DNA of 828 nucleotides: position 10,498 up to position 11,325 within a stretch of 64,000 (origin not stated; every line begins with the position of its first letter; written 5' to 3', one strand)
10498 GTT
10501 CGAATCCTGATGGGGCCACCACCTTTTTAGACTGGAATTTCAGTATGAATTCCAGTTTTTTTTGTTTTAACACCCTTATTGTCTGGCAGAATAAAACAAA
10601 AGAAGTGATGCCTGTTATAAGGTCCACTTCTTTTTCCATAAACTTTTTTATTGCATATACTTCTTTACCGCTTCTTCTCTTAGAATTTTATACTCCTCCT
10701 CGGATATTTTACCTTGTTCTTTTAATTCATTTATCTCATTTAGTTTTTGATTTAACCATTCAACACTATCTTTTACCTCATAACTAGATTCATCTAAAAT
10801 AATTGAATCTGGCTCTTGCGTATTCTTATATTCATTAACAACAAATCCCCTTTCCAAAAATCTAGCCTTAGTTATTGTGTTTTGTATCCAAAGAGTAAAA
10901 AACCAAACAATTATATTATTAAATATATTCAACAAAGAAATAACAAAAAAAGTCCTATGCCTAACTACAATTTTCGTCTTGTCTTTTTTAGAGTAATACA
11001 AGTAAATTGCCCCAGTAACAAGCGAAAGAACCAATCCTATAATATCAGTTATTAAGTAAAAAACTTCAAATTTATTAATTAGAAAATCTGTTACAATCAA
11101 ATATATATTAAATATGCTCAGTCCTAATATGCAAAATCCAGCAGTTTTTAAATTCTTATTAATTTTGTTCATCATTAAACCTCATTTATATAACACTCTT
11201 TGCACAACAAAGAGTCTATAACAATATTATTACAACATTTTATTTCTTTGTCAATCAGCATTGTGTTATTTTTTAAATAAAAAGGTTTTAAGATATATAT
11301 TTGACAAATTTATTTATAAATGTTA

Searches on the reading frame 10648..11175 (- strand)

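Call 86: search_protein_families(library=pfam, proteins=[window:10648-11175:-], max_evalue=0.001)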
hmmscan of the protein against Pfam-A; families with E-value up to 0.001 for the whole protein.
window:10648-11175:- (175 aa): 1 family
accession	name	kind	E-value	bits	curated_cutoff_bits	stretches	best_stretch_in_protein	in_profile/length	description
PF16476.10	DUF5053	-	0.00039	20.5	26.6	1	137-167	25-55/71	Domain of unknown function (DUF5053)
